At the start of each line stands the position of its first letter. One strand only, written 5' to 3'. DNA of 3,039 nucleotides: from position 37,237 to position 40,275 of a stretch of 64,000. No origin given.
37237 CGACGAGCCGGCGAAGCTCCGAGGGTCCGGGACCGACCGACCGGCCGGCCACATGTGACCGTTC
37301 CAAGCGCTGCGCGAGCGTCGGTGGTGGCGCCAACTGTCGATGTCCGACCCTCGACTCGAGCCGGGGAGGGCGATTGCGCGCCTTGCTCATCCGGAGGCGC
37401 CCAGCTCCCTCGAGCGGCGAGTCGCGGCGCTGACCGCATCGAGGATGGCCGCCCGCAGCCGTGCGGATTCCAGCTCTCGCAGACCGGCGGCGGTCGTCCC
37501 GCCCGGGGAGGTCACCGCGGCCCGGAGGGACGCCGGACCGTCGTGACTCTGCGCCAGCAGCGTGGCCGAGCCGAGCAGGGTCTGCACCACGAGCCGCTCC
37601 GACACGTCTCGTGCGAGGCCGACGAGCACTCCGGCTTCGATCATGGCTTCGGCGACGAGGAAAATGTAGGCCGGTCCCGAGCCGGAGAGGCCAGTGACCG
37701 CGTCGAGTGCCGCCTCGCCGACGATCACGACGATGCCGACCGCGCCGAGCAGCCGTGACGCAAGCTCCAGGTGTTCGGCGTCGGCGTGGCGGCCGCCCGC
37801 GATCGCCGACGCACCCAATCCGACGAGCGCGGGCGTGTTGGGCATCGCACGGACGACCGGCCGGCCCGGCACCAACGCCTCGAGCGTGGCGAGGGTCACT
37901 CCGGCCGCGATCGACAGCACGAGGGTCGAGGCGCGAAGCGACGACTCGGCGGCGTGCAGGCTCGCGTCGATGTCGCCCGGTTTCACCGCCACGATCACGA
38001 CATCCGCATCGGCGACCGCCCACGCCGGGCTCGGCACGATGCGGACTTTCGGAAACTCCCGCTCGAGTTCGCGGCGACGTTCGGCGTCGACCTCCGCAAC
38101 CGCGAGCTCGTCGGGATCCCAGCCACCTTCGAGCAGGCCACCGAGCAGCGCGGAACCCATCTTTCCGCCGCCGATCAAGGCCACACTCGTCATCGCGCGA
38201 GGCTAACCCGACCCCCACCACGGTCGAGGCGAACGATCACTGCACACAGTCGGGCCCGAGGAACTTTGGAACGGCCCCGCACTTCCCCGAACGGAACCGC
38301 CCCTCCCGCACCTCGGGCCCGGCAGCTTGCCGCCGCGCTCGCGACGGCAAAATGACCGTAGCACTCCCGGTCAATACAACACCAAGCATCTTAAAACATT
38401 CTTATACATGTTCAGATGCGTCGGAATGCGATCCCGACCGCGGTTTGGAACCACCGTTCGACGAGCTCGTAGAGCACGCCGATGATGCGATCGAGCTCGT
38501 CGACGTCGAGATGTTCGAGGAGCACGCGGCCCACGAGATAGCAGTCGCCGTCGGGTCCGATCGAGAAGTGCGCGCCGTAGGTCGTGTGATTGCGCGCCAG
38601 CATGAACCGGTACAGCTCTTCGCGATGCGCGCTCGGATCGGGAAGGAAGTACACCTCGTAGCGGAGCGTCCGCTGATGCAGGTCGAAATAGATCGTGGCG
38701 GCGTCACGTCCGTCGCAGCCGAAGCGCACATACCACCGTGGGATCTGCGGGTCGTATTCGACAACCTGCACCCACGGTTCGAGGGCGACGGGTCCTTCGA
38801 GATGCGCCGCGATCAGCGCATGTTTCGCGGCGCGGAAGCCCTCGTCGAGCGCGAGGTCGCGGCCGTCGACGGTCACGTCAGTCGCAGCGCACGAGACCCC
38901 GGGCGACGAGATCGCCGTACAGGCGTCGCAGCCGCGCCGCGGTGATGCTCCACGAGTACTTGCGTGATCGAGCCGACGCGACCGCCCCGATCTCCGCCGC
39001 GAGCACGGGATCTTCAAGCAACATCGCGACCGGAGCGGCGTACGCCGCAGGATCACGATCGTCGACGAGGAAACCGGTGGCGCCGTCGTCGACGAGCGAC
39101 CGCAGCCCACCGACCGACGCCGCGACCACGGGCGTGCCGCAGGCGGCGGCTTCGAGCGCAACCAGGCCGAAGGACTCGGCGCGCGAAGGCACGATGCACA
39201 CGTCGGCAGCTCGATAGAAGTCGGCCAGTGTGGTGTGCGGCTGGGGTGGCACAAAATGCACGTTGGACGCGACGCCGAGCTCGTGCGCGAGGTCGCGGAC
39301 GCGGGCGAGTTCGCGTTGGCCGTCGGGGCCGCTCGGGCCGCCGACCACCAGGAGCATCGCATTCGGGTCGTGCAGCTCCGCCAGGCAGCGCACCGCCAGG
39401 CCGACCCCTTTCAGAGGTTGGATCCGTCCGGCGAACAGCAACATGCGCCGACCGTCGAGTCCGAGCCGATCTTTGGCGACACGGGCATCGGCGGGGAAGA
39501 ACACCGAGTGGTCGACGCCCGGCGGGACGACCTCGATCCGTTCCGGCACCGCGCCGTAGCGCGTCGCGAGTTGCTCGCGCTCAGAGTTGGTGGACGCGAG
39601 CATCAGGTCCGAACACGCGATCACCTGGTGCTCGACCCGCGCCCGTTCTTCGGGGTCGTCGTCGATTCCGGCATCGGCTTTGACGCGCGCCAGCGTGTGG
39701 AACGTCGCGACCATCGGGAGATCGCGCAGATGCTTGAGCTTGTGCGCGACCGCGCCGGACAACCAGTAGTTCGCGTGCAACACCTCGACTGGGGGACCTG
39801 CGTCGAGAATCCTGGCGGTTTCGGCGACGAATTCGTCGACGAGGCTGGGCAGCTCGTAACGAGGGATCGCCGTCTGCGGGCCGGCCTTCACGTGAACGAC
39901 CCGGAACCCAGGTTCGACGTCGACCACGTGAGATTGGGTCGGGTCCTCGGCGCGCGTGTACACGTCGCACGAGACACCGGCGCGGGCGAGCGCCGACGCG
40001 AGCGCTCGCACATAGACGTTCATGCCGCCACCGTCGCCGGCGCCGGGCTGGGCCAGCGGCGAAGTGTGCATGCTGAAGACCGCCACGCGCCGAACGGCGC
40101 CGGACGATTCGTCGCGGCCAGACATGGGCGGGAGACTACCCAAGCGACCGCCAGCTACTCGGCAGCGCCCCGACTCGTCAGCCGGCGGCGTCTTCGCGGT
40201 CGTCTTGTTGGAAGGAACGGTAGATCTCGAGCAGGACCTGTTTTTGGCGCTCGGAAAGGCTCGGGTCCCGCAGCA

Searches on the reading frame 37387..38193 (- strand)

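Call 36: search_protein_families(library=pfam, proteins=[window:37387-38193:-], max_evalue=0.001)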
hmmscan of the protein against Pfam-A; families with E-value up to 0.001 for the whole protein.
window:37387-38193:- (268 aa): 4 families
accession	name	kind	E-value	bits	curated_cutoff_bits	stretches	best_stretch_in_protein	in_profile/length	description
PF14748.11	P5CR_dimer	-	9.9e-38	129.1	25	1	160-264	1-105/105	Pyrroline-5-carboxylate reductase dimerisation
PF03807.23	F420_oxidored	-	7.3e-16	59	21.6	1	4-98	2-94/94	NADP oxidoreductase coenzyme F420-dependent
PF02558.23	ApbA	-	1.5e-07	31.6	22.2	1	4-115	1-120/150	Ketopantoate reductase PanE/ApbA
PF03446.21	NAD_binding_2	-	0.00013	22.5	21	1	4-75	2-68/161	NAD binding domain of 6-phosphogluconate dehydrogenase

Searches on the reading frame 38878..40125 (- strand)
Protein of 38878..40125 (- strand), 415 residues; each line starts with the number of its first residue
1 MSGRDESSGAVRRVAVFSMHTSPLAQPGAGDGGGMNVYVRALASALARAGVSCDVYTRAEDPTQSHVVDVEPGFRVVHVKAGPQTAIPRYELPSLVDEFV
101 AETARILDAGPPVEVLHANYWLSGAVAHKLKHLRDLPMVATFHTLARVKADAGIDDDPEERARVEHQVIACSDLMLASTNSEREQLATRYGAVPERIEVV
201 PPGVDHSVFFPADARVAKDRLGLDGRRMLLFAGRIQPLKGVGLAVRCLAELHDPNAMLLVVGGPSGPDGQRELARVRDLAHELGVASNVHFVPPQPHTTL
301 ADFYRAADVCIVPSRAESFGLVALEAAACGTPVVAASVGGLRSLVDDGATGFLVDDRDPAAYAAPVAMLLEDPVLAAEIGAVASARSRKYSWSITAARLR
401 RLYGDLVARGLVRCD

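Call 36: search_protein_families(library=pfam, proteins=[window:38878-40125:-], max_evalue=0.001)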
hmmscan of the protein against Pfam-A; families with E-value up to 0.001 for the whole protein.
window:38878-40125:- (415 aa): 7 families
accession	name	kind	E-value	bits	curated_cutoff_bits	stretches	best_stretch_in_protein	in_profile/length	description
PF00534.26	Glycos_transf_1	-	4.3e-37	127.7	26.4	1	224-380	13-166/172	Glycosyl transferases group 1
PF13692.12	Glyco_trans_1_4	-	1e-32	113.8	27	1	227-372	2-142/142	Glycosyl transferases group 1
PF13439.12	Glyco_transf_4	-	5.3e-26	92.1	28.5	1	33-207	2-169/170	Glycosyltransferase Family 4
PF20706.3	GT4-conflict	-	1.3e-25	90.6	26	1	32-398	11-384/385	Family 4 Glycosyltransferase in conflict systems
PF13579.12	Glyco_trans_4_4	-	5e-25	89.1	29.7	1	33-203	1-158/158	Glycosyl transferase 4-like domain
PF13524.12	Glyco_trans_1_2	-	8.6e-08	32.7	25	1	282-393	27-136/144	Glycosyl transferase-like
PF08323.17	Glyco_transf_5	-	0.00053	20.2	22.7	0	98-146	116-169/239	Starch synthase catalytic domain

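Call 72: search_protein_families(library=ncbifam, proteins=[window:38878-40125:-], max_evalue=0.00001)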
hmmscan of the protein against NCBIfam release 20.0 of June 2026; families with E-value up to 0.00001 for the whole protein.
window:38878-40125:- (415 aa): 34 families (the best 25 are shown)
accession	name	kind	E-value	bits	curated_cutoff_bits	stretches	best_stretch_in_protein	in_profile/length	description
TIGR03449.1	mycothiol_MshA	equivalog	5.9e-123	410.7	462.5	1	13-407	1-404/406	D-inositol-3-phosphate glycosyltransferase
TIGR02149.1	glgA_Coryne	subfamily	2e-39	135.8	302.4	1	33-406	16-390/391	glycogen synthase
TIGR03999.1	thiol_BshA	equivalog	1.8e-31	109.4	273.7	1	33-405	12-372/375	N-acetyl-alpha-D-glucosaminyl L-malate synthase BshA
TIGR04047.1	MSMEG_0565_glyc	hypoth_equivalog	1.8e-30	106.3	259.85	1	37-403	16-371/373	MSMEG_0565 family glycosyltransferase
NF038229.1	Glyco4_Geo_Pelo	equivalog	3.3e-28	98.7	400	1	112-407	56-337/338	GPMC system family 4 glycosyltransferase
TIGR04063.1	stp3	hypoth_equivalog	2.2e-26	92.7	442.05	1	122-407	103-396/397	TIGR04063 family PEP-CTERM/XrtA system glycosyltransferase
NF041876.1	EPS_EpsE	equivalog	6.1e-26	91.6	400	1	187-386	177-375/389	exopolysaccharide biosynthesis GT4 family glycosyltransferase EpsE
TIGR02472.1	sucr_P_syn_N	equivalog_domain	2.7e-25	89.1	576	2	31-220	24-234/439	sucrose-phosphate synthase, putative, glycosyltransferase domain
TIGR03088.1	stp2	hypoth_equivalog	7.9e-24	84.4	409.05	1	186-405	151-372/374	TIGR03088 family PEP-CTERM/XrtA system glycosyltransferase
NF053787.1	GlcN_PG_synth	equivalog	3.8e-23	81.9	480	1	135-407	106-360/361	N-acetylglucosaminyl phosphatidylglycerol synthase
NF041010.1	glycosy_Agl16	equivalog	5.7e-20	71.5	575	1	133-406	102-351/352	glycosylation protein Agl16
NF012028.0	PRK15484.1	subfamily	6.3e-20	71.6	618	1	196-398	162-370/380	lipopolysaccharide N-acetylglucosaminyltransferase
TIGR04157.1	glyco_rSAM_CFB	subfamily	5e-18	65.3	400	1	160-368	158-362/406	TIGR04157 family glycosyltransferase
TIGR02095.1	glgA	subfamily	8.5e-18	64.3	328.45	1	219-403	284-474/477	glycogen/starch synthase, ADP-glucose type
NF038011.1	PelF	equivalog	1.6e-15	57.2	100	1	180-403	268-489/489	GT4 family glycosyltransferase PelF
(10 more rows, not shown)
